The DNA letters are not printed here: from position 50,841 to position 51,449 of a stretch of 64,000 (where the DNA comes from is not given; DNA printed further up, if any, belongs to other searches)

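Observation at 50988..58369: CHAT protease - NACHT NTPase - giant helical-repeat STAND protein coupled to a small conserved protein: candidate undescribed defence/conflict module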

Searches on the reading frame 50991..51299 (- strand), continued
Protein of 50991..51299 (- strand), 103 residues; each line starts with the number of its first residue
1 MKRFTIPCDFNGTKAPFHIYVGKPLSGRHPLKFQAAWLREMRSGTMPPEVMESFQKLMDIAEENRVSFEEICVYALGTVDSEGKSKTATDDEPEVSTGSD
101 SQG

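Call 24: search_protein_families(library=pfam, proteins=[L005:7319-9412:+, L005:9504-9836:+, L009:7327-9525:+, L009:9609-9905:+, L081:2543-5308:+, L081:5356-5664:+, L011:9290-9955:+, L047:8900-9934:+, L034:2057-4207:+, L049:8478-9464:+], max_evalue=0.001)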
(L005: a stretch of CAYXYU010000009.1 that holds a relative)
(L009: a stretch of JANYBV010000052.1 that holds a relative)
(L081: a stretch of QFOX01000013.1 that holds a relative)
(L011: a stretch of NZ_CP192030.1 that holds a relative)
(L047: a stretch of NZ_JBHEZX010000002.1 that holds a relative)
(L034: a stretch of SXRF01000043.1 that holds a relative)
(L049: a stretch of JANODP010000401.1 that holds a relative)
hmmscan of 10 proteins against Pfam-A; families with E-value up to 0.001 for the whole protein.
L005:7319-9412:+ (698 aa): 3 families
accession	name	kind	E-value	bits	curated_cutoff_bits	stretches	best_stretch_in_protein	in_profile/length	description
PF00773.25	RNB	-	2.8e-106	355.9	29.3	1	209-530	1-324/326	RNB domain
PF00575.29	S1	-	2.1e-08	34.9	22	1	575-653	4-70/74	S1 RNA binding domain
PF17876.7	CSD2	-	1e-06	29.2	26.2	1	117-190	2-74/74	Cold shock domain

L005:9504-9836:+ (111 aa): 1 family
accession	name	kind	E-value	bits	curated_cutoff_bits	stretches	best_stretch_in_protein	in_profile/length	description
PF04800.17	NDUS4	-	5.6e-32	110.3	31.9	1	16-109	1-94/96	NADH dehydrogenase ubiquinone Fe-S protein 4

L009:7327-9525:+ (733 aa): 3 families
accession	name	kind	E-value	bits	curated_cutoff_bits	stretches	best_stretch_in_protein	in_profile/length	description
PF00773.25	RNB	-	6.9e-103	344.8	29.3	1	240-561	1-324/326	RNB domain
PF17876.7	CSD2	-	1.3e-07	32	26.2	1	147-220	1-73/74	Cold shock domain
PF00575.29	S1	-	1e-05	26.3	22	1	610-682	4-60/74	S1 RNA binding domain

L009:9609-9905:+ (99 aa): 1 family
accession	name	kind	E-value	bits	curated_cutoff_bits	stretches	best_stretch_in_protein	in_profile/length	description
PF04800.17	NDUS4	-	2.9e-30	104.8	31.9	1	3-96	1-94/96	NADH dehydrogenase ubiquinone Fe-S protein 4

L081:2543-5308:+ (922 aa): 4 families
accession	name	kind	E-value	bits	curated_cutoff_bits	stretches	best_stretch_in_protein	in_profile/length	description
PF01131.25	Topoisom_bac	-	6.8e-123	411.1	35.1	1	155-581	2-408/411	DNA topoisomerase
PF13368.11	Toprim_C_rpt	-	6.2e-53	177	22.3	3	819-868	1-50/57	Topoisomerase C-terminal repeat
PF01751.28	Toprim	-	1.9e-20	73.3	23.1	1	27-140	2-96/96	Toprim domain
PF01396.24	Zn_ribbon_Top1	-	3.5e-16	59.2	32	1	628-663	2-36/39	Topoisomerase DNA binding C4 zinc finger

L081:5356-5664:+ (103 aa): 1 family
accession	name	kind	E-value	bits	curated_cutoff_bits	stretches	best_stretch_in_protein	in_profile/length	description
PF04800.17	NDUS4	-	7.9e-30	103.4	31.9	1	3-97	2-95/96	NADH dehydrogenase ubiquinone Fe-S protein 4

L011:9290-9955:+ (222 aa): 0 families

L047:8900-9934:+ (345 aa): 0 families

L034:2057-4207:+ (717 aa): 2 families
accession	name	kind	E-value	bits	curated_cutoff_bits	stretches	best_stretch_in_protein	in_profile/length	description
PF02092.22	tRNA_synt_2f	-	4.9e-195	649.9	29.2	1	4-574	1-535/536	Glycyl-tRNA synthetase beta subunit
PF05746.21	DALR_1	-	3.4e-08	34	22.3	1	603-709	2-105/117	DALR anticodon binding domain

L049:8478-9464:+ (329 aa): 3 families
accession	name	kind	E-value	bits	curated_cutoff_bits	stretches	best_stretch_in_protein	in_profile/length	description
PF00107.32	ADH_zinc_N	-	7.8e-26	91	31.8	1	149-256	1-113/129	Zinc-binding dehydrogenase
PF13602.12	ADH_zinc_N_2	-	8.5e-22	78.9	27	1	181-320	1-134/134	Zinc-binding dehydrogenase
PF08240.17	ADH_N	-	9e-14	52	23.5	1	30-107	5-103/104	Alcohol dehydrogenase GroES-like domain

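Call 33: predict_structure(alignment_id=A1)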
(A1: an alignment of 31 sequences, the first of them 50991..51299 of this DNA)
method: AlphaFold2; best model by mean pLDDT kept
length: 103 residues; sequences in the alignment: 31
mean_pLDDT: 81.6   pTM: 0.64
mean pLDDT of the five models: 81.6, 80.0, 79.5, 78.7, 78.2
residues with pLDDT >= 90: 67; 70-90: 10; 50-70: 14; < 50: 12
segments of 3 or more residues with pLDDT < 50: 82-91
pLDDT, mean of each block of 10 residues (from residue 1): 92 94 90 95 94 95 93 77 39 55 55
secondary structure, 60 per line:
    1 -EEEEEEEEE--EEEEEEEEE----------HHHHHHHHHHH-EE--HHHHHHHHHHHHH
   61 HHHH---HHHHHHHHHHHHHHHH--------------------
elements in order: E2-10 E13-21 H32-42 H48-64 H68-83

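Call 40: search_dna_similar(query=window:50991-51299:-, collection=phages, mode=protein, max_evalue=0.01)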
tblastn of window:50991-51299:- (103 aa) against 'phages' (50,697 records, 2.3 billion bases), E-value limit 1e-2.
No match.

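Call 41: search_dna_similar(query=window:50991-51299:-, collection=plasmids, mode=protein, max_evalue=0.01, max_rows=40)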
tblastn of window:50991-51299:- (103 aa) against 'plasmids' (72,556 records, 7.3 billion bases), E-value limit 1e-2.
Records with a match: 2; places in all: 2; records where one place covers at least 80% of the query: 1.
Best place of each record, by identity: <60% 2.
By first word of the organism name: Nostoc 1; Embleya 1.
By predicted mobility (MOB-suite, as given by PLSDB): non-mobilizable 2.
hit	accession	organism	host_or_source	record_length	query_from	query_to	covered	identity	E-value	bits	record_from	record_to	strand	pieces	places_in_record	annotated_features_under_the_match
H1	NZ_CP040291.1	Nostoc sp. C057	Phaeoceros,pure culture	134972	1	90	87%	43.6%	1e-12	69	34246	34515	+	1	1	DUF2610 domain-containing protein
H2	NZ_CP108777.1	Embleya sp. NBC_00896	-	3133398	1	75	73%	36.8%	5e-8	56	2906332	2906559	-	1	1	none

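Call 42: get_annotated_region(hit=H1, flank=12000)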
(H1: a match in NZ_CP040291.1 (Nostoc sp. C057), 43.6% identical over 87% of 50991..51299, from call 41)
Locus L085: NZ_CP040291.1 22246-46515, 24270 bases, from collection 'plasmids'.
description: Nostoc sp. C057 plasmid p057_J
organism: Nostoc sp. C057 (NCBI taxid 2576903)
taxonomy: Bacteria; Cyanobacteriota; Cyanophyceae; Nostocales; Nostocaceae; Nostoc; Nostoc sp. C057
host: -; source: Phaeoceros,pure culture; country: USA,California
typing (MOB-suite, as given by PLSDB): non-mobilizable
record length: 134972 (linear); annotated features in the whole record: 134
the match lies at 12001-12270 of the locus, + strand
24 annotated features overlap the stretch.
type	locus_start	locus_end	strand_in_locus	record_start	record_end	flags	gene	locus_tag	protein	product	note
CDS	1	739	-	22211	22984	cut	-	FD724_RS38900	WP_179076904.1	ERF family protein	-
CDS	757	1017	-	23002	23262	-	-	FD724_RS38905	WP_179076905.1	hypothetical protein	-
CDS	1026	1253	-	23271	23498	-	-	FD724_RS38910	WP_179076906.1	hypothetical protein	-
CDS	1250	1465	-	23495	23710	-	-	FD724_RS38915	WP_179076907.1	hypothetical protein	-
CDS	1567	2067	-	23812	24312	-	-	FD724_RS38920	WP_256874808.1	hypothetical protein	-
CDS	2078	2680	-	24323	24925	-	-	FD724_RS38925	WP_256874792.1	hypothetical protein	-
CDS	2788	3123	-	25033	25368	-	-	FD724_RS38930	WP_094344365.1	helix-turn-helix transcriptional regulator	-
CDS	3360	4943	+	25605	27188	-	-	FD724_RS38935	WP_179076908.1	hypothetical protein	-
CDS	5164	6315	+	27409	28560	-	-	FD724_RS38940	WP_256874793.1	hypothetical protein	-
CDS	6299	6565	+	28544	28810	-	-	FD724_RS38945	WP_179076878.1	hypothetical protein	-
CDS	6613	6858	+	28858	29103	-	-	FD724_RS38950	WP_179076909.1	hypothetical protein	-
CDS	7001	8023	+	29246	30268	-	-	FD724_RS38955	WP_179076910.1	hypothetical protein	-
CDS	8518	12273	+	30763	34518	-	-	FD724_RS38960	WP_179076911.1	DUF2610 domain-containing protein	-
CDS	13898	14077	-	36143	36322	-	-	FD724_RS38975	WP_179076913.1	transposase DNA-binding-containing protein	-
CDS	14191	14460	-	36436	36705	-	-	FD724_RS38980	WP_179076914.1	hypothetical protein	-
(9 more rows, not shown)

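Call 43: get_annotated_region(hit=H2, flank=12000)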
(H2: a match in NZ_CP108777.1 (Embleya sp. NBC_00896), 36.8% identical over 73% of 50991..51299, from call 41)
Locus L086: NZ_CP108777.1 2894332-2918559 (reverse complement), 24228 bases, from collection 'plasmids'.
description: Embleya sp. NBC_00896 plasmid unnamed1, complete sequence
organism: Embleya sp. NBC_00896 (NCBI taxid 2975961)
taxonomy: Bacteria; Actinomycetota; Actinomycetes; Kitasatosporales; Streptomycetaceae; Embleya; Embleya sp. NBC 00896
host: -; source: -; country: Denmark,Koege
typing (MOB-suite, as given by PLSDB): non-mobilizable
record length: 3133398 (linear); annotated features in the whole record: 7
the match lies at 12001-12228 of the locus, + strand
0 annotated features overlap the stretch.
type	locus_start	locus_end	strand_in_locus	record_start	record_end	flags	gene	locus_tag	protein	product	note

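Call 44: search_protein_families(library=pfam, proteins=[L085:8518-12270:+], max_evalue=0.001)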
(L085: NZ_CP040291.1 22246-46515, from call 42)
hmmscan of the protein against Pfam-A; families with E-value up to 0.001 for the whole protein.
L085:8518-12270:+ (1251 aa): 2 families
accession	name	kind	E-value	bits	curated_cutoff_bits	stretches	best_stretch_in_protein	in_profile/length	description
PF20703.3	nSTAND1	-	6.2e-55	187.8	27.1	1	108-470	1-342/379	Novel STAND NTPase 1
PF11020.14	DUF2610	-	1.5e-17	63.7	21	1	1162-1242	1-79/81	Domain of unknown function (DUF2610)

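Call 65: search_solved_structures(query=A1, max_evalue=1)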
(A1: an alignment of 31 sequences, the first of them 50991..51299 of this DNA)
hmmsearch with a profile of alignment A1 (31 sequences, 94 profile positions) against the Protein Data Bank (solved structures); distinct sequences matched with E-value up to 1: 1.
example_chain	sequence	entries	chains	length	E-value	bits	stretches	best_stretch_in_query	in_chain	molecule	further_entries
2k9i_A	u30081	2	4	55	0.29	14.5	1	48-86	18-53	Uncharacterized protein ORF56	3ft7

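Call 66: fold_search(model_id=the predicted structure, library=viral)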
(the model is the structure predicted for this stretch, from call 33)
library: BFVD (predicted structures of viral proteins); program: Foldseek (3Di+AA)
matches with E <= 10: 297; with E <= 0.001: 0
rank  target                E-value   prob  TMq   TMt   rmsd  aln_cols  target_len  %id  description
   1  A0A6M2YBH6            8.6e-01  0.09  0.25  0.23  15.8       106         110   14  (no name in the UniProt tables at hand)
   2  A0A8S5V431            9.8e-01  0.08  0.24  0.28  13.3        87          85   11  Uncharacterized protein [Myoviridae sp. ct8iP21]
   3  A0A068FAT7            1.0e+00  0.05  0.20  0.16  17.0        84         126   15  Glycoprotein D (Fragment) [Bovine herpesvirus 1]
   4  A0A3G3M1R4            1.3e+00  0.25  0.28  0.33  19.3        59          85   25  Ribbon-helix-helix DNA binding domain protein [Arthrobacter phage Mendel]
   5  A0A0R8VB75            1.3e+00  0.06  0.22  0.08  15.4       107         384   21  (no name in the UniProt tables at hand)
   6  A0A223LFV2            1.4e+00  0.30  0.30  0.50   3.7        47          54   13  Uncharacterized protein [Aeromonas phage AS-gz]
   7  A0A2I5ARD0            1.4e+00  0.18  0.26  0.44   4.0        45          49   11  (no name in the UniProt tables at hand)
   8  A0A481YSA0            1.4e+00  0.07  0.23  0.17  18.5        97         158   16  Uncharacterized protein [Marseillevirus LCMAC101]
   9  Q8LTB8                1.4e+00  0.06  0.20  0.25  14.1        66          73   18  Uncharacterized protein [Lactobacillus phage A2]
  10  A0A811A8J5            1.4e+00  0.06  0.22  0.10  20.1       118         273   16  (no name in the UniProt tables at hand)
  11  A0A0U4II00            1.5e+00  0.20  0.28  0.41   4.0        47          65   15  (no name in the UniProt tables at hand)
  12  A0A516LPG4            1.5e+00  0.18  0.29  0.33   6.4        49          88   14  (no name in the UniProt tables at hand)
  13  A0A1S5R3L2            1.5e+00  0.11  0.26  0.36   4.3        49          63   16  Uncharacterized protein [Pseudomonas phage pf16]
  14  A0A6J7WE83            1.7e+00  0.14  0.27  0.45   4.5        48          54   12  Uncharacterized protein [uncultured Caudovirales phage]
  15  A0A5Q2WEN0            1.8e+00  0.12  0.27  0.34   5.1        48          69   21  Uncharacterized protein [Arthrobacter phage Kuleana]
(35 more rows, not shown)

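Call 73: search_protein_families(library=pfam, proteins=[L049:11115-14369:-, L049:14419-18222:-, L049:18241-20244:-, L011:8606-9928:-, L080:12000-17800:-], max_evalue=0.001)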
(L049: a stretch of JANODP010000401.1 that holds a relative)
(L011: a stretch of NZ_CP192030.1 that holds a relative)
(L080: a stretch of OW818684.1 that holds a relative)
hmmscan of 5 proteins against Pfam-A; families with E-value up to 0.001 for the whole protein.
L049:11115-14369:- (1085 aa): 2 families
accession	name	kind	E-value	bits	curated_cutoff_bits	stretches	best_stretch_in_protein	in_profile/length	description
PF02534.20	T4SS-DNA_transf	-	4.7e-48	164.6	20.1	3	381-618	50-294/468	Type IV secretory system Conjugative DNA transfer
PF12696.13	TraG-D_C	-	3.3e-05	24.2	22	0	259-334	1-78/126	TraM recognition site of TraD and TraG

L049:14419-18222:- (1268 aa): 5 families
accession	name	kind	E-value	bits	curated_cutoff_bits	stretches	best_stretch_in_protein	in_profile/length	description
PF03781.23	FGE-sulfatase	-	1.5e-25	90.8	23.3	1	1007-1264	35-253/255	Sulfatase-modifying factor enzyme 1-like domain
PF13646.12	HEAT_2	-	1.8e-10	41.4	27.7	1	598-670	10-85/88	HEAT repeats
PF03118.21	RNA_pol_A_CTD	-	1.6e-09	37.8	23.8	1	764-821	9-66/67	Bacterial RNA polymerase, alpha chain C terminal domain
PF13513.12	HEAT_EZ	-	0.00014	22.8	27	1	621-646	30-55/55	HEAT-like repeat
PF02985.28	HEAT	-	0.00016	22.1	23.5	1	622-646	3-27/31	HEAT repeat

L049:18241-20244:- (668 aa): 1 family
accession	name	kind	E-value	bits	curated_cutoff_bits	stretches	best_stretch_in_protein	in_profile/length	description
PF12770.12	CHAT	-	2.1e-25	90.2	24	1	463-661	82-284/289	CHAT domain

L011:8606-9928:- (441 aa): 1 family
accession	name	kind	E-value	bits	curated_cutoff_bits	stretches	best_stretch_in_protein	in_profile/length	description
PF02534.20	T4SS-DNA_transf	-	1.3e-29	103.8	20.1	1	69-351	36-325/468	Type IV secretory system Conjugative DNA transfer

L080:12000-17800:- (1933 aa): 3 families
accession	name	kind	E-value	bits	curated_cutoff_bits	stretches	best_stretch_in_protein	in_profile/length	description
PF13646.12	HEAT_2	-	8.5e-06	26.4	27.7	0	1818-1901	2-83/88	HEAT repeats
PF20720.3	nSTAND3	-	0.00019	21.6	27.2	1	101-135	9-43/155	Novel STAND NTPase 3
PF05729.18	NACHT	-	0.00029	21.2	26.7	0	110-138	1-29/167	NACHT domain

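Call 79: find_related_loci(query=A1, collection=viral_contigs, flank=8000)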
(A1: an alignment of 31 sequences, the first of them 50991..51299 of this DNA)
Query A1 (103 aa) in viral_contigs; peptide patterns used: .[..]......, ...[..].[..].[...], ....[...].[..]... (x = any residue, [..] = any of these).
22 stretches matched a pattern, but none encodes a relative of the query by tblastn (E <= 1e-3).
